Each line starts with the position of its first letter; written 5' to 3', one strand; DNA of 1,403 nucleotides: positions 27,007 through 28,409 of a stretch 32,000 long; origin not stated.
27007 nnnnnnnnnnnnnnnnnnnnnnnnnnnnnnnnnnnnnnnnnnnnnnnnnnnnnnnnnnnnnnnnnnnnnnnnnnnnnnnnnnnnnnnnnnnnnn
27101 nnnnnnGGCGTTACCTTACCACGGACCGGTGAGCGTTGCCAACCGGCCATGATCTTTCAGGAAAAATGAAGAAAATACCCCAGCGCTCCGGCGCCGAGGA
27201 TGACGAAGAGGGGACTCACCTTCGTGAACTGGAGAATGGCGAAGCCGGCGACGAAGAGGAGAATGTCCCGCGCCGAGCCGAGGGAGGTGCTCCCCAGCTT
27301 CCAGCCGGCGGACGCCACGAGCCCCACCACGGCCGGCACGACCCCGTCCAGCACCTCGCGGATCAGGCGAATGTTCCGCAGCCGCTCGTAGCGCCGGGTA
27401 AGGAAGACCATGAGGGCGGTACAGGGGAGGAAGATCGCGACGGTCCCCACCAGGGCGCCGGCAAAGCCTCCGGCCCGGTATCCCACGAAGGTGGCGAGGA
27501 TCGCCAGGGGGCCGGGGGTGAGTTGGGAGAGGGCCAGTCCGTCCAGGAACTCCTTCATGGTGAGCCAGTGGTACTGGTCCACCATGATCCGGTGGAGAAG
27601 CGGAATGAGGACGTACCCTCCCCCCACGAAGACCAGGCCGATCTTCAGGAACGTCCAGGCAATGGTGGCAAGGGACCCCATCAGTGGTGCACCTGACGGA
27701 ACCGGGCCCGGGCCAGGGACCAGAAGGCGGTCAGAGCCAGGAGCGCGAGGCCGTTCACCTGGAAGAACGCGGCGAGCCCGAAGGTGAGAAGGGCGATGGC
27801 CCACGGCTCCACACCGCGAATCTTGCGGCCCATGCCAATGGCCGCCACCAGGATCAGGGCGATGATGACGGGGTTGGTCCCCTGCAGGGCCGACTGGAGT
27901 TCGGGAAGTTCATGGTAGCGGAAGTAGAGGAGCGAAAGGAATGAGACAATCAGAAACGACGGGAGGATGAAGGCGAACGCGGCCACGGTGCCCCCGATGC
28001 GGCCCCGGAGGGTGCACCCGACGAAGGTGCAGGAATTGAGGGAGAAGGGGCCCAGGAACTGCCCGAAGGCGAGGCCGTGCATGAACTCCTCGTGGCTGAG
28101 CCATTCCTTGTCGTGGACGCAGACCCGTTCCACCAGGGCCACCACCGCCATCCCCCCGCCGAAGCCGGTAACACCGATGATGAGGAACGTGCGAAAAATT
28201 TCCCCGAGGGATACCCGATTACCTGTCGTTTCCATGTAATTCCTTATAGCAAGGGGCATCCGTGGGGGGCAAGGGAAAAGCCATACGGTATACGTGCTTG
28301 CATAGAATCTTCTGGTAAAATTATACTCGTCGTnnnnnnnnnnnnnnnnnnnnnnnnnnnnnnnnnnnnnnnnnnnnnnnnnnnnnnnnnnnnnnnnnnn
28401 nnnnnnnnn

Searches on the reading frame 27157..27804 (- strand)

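Call 60: search_protein_families(library=pfam, proteins=[window:27157-27804:-])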
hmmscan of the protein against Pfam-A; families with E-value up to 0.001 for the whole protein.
window:27157-27804:- (215 aa): 1 family
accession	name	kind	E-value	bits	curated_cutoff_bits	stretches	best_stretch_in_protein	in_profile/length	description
PF02417.20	Chromate_transp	-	1.4e-49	168.8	28.6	1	47-210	2-166/166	Chromate transporter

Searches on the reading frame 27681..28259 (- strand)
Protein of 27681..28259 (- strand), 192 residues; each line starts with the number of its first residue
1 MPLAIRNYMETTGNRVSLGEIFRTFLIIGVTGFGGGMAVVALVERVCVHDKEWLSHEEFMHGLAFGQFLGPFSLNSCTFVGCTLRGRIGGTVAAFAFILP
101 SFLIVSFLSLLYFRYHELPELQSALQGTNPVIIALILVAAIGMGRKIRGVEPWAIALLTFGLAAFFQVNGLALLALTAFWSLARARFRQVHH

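Call 60: search_protein_families(library=pfam, proteins=[window:27681-28259:-])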
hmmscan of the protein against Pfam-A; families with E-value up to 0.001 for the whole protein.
window:27681-28259:- (192 aa): 1 family
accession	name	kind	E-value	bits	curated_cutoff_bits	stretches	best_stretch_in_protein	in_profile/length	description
PF02417.20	Chromate_transp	-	8.1e-39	133.8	28.6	1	20-179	2-163/166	Chromate transporter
